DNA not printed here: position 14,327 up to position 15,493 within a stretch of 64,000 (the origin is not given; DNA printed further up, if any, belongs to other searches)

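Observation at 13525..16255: Three tandem folD paralogues with progressively degenerate catalytic motifs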

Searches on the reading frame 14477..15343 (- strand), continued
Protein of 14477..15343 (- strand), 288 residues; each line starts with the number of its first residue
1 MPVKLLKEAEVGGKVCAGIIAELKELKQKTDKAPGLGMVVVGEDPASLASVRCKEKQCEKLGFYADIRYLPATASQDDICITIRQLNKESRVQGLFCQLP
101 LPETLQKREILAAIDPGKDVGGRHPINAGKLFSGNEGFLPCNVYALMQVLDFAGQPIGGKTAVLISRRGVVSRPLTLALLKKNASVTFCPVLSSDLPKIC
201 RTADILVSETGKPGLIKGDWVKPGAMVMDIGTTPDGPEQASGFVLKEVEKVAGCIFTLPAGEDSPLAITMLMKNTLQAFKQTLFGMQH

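Call 15: list_cluster_members(proteins=[window:14477-15343:-, window:15371-16255:-, P0008])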
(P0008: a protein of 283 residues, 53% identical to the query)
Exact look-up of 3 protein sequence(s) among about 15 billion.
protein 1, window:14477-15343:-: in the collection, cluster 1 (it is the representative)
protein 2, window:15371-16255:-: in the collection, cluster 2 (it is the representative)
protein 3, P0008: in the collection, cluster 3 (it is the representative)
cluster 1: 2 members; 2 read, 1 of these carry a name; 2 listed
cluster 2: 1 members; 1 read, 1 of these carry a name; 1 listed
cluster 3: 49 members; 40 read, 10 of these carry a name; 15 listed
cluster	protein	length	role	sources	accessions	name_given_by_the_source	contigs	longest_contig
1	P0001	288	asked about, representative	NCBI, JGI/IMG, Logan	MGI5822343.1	MAG: bifunctional 5,10-methylenetetrahydrofolate ... | methylenetetrahydrofolate dehydrogenase (NADP+)/methenyltetrahydrofolate cyclohydrolase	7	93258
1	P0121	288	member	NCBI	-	-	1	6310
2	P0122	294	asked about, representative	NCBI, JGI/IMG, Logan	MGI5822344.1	MAG: bifunctional 5,10-methylenetetrahydrofolate ... | methylenetetrahydrofolate dehydrogenase (NADP+)/methenyltetrahydrofolate cyclohydrolase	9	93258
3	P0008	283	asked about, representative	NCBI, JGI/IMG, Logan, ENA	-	-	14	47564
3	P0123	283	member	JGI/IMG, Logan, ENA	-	methylenetetrahydrofolate dehydrogenase (NADP+)/methenyltetrahydrofolate cyclohydrolase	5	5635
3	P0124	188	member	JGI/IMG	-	methylenetetrahydrofolate dehydrogenase (NADP+)/methenyltetrahydrofolate cyclohydrolase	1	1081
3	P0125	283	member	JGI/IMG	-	methylenetetrahydrofolate dehydrogenase (NADP+)/methenyltetrahydrofolate cyclohydrolase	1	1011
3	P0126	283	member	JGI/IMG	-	methylenetetrahydrofolate dehydrogenase (NADP+)/methenyltetrahydrofolate cyclohydrolase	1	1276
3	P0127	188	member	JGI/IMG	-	methylenetetrahydrofolate dehydrogenase (NADP+)/methenyltetrahydrofolate cyclohydrolase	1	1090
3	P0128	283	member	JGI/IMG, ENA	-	methylenetetrahydrofolate dehydrogenase (NADP+)/methenyltetrahydrofolate cyclohydrolase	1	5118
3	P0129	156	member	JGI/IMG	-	methylenetetrahydrofolate dehydrogenase (NADP+)/methenyltetrahydrofolate cyclohydrolase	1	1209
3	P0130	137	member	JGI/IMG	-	methylenetetrahydrofolate dehydrogenase (NADP+)/methenyltetrahydrofolate cyclohydrolase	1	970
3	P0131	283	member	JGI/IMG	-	methylenetetrahydrofolate dehydrogenase (NADP+)/methenyltetrahydrofolate cyclohydrolase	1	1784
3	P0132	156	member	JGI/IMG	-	methylenetetrahydrofolate dehydrogenase (NADP+)/methenyltetrahydrofolate cyclohydrolase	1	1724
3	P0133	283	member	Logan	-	-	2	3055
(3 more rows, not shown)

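Call 44: search_solved_structures(query=window:14477-15343:-, show_alignments=3, max_evalue=1e-46)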
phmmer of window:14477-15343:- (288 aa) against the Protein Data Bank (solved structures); distinct sequences matched with E-value up to 1e-46: 4.
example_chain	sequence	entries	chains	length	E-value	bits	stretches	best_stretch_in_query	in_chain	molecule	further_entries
6v6y_A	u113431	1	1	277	1.1e-51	179.1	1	16-278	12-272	Bifunctional protein FolD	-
6ape_A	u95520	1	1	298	8.8e-49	169.6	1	28-281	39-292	Bifunctional protein FolD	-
4a5o_A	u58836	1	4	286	1.7e-47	165.4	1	17-279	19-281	BIFUNCTIONAL PROTEIN FOLD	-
8wfc_A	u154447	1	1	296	7.1e-47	163.4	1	4-280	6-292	Bifunctional protein FolD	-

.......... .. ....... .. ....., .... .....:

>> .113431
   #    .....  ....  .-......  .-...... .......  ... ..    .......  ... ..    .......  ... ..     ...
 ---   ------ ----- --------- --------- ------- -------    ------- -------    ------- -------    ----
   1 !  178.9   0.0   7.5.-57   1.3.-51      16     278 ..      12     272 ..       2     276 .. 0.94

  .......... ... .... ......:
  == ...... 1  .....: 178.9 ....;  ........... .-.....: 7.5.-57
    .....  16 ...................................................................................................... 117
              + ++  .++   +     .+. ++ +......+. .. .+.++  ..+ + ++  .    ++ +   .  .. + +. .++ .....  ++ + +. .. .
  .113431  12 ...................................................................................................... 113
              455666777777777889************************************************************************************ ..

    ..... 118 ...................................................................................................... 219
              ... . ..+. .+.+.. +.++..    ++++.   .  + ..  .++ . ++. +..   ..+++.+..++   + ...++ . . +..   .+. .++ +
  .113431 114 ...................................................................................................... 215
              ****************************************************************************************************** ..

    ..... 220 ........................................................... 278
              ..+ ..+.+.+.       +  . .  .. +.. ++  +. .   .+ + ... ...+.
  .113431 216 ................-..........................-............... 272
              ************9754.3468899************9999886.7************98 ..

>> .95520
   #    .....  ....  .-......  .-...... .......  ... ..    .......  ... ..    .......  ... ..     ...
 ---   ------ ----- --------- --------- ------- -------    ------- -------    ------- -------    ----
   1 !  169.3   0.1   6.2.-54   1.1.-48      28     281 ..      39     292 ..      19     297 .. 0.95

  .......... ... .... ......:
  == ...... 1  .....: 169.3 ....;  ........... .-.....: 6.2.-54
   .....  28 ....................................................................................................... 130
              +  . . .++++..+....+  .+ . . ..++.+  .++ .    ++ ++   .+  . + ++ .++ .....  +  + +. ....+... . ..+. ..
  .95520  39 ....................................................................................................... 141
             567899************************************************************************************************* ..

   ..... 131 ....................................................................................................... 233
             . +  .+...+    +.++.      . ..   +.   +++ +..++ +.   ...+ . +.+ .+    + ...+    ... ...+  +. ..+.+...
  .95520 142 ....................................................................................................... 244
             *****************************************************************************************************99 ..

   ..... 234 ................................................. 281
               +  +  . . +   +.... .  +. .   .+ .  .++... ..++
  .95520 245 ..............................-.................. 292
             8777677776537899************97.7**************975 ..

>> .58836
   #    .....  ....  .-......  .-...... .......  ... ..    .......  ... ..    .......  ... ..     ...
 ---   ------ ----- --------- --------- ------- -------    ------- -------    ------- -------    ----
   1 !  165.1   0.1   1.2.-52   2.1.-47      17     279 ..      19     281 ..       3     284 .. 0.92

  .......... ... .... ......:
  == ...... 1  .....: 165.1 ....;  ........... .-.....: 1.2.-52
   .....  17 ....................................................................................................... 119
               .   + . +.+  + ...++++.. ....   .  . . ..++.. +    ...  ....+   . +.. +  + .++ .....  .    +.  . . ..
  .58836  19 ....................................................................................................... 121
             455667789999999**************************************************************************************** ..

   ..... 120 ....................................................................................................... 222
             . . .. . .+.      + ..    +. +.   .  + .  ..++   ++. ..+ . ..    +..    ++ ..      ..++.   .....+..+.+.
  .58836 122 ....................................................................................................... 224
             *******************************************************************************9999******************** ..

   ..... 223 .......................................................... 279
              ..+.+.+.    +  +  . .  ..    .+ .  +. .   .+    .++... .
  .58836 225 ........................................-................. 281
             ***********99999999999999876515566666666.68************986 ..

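Call 64: predict_structure(alignment_id=A5)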
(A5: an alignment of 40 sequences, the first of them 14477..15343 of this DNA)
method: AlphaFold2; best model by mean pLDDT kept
length: 288 residues; sequences in the alignment: 40
mean_pLDDT: 94.3   pTM: 0.91
mean pLDDT of the five models: 94.3, 93.8, 93.5, 93.2, 92.0
residues with pLDDT >= 90: 252; 70-90: 31; 50-70: 3; < 50: 2
segments of 3 or more residues with pLDDT < 50: none
pLDDT, mean of each block of 10 residues (from residue 1): 88 97 96 98 94 98 98 98 98 96 95 97 95 93 97 95 94 96 96 92 97 93 97 78 93 94 93 98 74
secondary structure, 60 per line:
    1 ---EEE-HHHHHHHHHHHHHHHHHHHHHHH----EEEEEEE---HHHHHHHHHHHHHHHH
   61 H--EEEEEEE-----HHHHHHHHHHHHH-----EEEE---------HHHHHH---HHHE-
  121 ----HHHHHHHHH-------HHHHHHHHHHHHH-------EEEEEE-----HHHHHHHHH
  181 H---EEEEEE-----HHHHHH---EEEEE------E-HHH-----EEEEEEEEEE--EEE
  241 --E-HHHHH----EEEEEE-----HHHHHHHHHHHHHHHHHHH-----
elements in order: E4-6 H8-30 E35-41 H45-61 E64-70 H76-88 E94-97 H107-112 H125-133 H141-153 E161-166 H172-181 E185-190 H196-201 E205-209 E226-235 E238-240 H245-249 E254-259 H265-283

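Call 68: fold_search(model_id=the predicted structure, library=pdb)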
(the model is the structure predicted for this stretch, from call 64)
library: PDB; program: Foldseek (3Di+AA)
matches with E <= 10: 1676; with E <= 0.001: 169
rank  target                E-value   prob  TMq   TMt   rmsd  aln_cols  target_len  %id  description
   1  6ape                  3.6e-28  1.00  0.90  0.91   2.5       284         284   32  Crystal Structure of Bifunctional protein FolD from Helicobacter pylori (released 2017-09-13)
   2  9iuo_A                1.0e-27  1.00  0.89  0.89   2.6       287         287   33  Human MTHFD1 in complex with compound 16d (released 2025-01-01)
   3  4a5o_B                1.9e-27  1.00  0.91  0.92   2.4       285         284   34  Crystal structure of Pseudomonas aeruginosa N5, N10- methylenetetrahydrofolate dehydrogenase-cyclohydrolase (FolD) (released 2011-11-16)
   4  9ise_B                3.0e-27  1.00  0.88  0.89   2.7       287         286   33  Human MTHFD1 in complex with LY374571 (released 2025-01-01)
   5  4b4u_A                5.0e-27  1.00  0.86  0.88   2.8       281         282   30  Crystal structure of Acinetobacter baumannii N5, N10- methylenetetrahydrofolate dehydrogenase-cyclohydrolase (FolD) co (released 2012-08-22)
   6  3l07_B                5.3e-27  1.00  0.91  0.92   2.1       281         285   31  Methylenetetrahydrofolate dehydrogenase/methenyltetrahydrofolate cyclohydrolase, putative bifunctional protein folD fr (released 2009-12-22)
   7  4b4u_B                5.6e-27  1.00  0.87  0.87   2.8       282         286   29  Crystal structure of Acinetobacter baumannii N5, N10- methylenetetrahydrofolate dehydrogenase-cyclohydrolase (FolD) co (released 2012-08-22)
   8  3l07_A                5.9e-27  1.00  0.91  0.93   2.1       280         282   31  Methylenetetrahydrofolate dehydrogenase/methenyltetrahydrofolate cyclohydrolase, putative bifunctional protein folD fr (released 2009-12-22)
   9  3p2o_A                6.3e-27  1.00  0.89  0.90   2.4       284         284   33  Crystal Structure of FolD Bifunctional Protein from Campylobacter jejuni (released 2010-10-13)
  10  5o22_C                1.0e-26  1.00  0.88  0.90   2.3       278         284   32  E. coli FolD in complex with carolacton (released 2018-02-28)
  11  4a26_A                1.2e-26  1.00  0.91  0.89   2.1       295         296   31  The crystal structure of Leishmania major N5,N10- methylenetetrahydrofolate dehydrogenase/cyclohydrolase (released 2011-10-26)
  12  4a26_B                1.4e-26  1.00  0.89  0.88   2.5       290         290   31  The crystal structure of Leishmania major N5,N10- methylenetetrahydrofolate dehydrogenase/cyclohydrolase (released 2011-10-26)
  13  9isl_C                1.7e-26  1.00  0.88  0.87   2.8       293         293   33  Human MTHFD1 in complex with compound 16e (released 2025-01-01)
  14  1a4i_A                1.8e-26  1.00  0.89  0.90   2.4       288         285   32  HUMAN TETRAHYDROFOLATE DEHYDROGENASE / CYCLOHYDROLASE (released 1999-02-09)
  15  6v6y                  2.3e-26  1.00  0.88  0.92   2.4       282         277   34  Crystal Structure of T. thermophilus methylenetetrahydrofolate dehydrogenase (MTHFD) (released 2020-05-27)
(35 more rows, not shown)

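Call 83: search_protein_families(library=pfam, proteins=[L014:2253-5978:+, L014:420-2198:+, L014:16-402:+], max_evalue=0.000001)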
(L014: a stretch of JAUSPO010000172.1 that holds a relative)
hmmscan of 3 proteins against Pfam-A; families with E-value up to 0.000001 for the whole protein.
L014:2253-5978:+ (1241 aa): 16 families
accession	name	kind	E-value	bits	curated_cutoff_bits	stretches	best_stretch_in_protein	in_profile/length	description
PF00384.28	Molybdopterin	-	6.4e-36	124.5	24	1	742-1147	1-352/353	Molybdopterin oxidoreductase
PF07992.20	Pyr_redox_2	-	4.3e-34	118.7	26.1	1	194-489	1-291/291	Pyridine nucleotide-disulphide oxidoreductase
PF13510.11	Fer2_4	-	8.6e-20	71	22.8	1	3-78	3-81/82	2Fe-2S iron-sulfur cluster binding domain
PF14691.11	Fer4_20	-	4.1e-15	56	25.8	1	100-179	27-110/113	Dihydroprymidine dehydrogenase domain II, 4Fe-4S cluster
PF00070.33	Pyr_redox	-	1e-14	55.2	22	1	326-398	1-78/82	Pyridine nucleotide-disulphide oxidoreductase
PF13738.12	Pyr_redox_3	-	3.7e-12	46.5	30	1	285-473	130-305/305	Pyridine nucleotide-disulphide oxidoreductase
PF04879.21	Molybdop_Fe4S4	-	2.3e-11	43.9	22.7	1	687-739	2-55/55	Molybdopterin oxidoreductase Fe4S4 domain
PF13450.12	NAD_binding_8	-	1.5e-10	41.6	21.9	1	198-232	1-35/68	NAD(P)-binding Rossmann-like domain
PF22117.2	Fer4_Nqo3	-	2.5e-09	37.6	27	1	605-672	2-66/67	NADH-quinone oxidoreductase subunit 3, ferredoxin-like domain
PF00890.30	FAD_binding_2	-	2.9e-09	37.1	20.4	1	196-232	2-38/414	FAD binding domain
PF12831.13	FAD_oxidored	-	6.2e-09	36.1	27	0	196-232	2-38/416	FAD dependent oxidoreductase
PF12838.12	Fer4_7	-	4.2e-08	34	27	1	613-671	1-52/52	4Fe-4S dicluster domain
PF01266.30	DAO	-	1.9e-07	31.4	27.9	0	195-229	1-35/353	FAD dependent oxidoreductase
PF01262.27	AlaDh_PNT_C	-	3e-07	30.5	23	0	326-376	30-85/214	Alanine dehydrogenase/PNT, C-terminal domain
PF03807.23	F420_oxidored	-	4.2e-07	30.9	21.6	0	326-366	1-41/94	NADP oxidoreductase coenzyme F420-dependent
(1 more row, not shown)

L014:420-2198:+ (592 aa): 6 families
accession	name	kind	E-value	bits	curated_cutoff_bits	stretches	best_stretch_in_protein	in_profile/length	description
PF01512.22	Complex1_51K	-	3.5e-49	167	31.2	1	156-325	3-149/150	Nuo51 FMN-binding domain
PF10589.14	NADH_4Fe-4S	-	5.8e-33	113.1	23.5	1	436-520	1-85/85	NADH-ubiquinone oxidoreductase-F iron-sulfur binding region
PF00037.32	Fer4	-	3e-12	46.2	21.1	1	537-560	1-24/24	4Fe-4S binding domain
PF13237.11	Fer4_10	-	5.3e-08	33.1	25.5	1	538-584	3-52/53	4Fe-4S dicluster domain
PF12838.12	Fer4_7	-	1.9e-07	31.9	27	0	544-588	2-52/52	4Fe-4S dicluster domain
PF13187.11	Fer4_9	-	7.6e-07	29.5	27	0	544-585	2-48/52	4Fe-4S dicluster domain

L014:16-402:+ (128 aa): 1 family
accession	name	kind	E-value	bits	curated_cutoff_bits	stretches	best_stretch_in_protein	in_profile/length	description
PF01257.25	2Fe-2S_thioredx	-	1.8e-44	151.5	24.8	1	2-120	27-145/145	Thioredoxin-like [2Fe-2S] ferredoxin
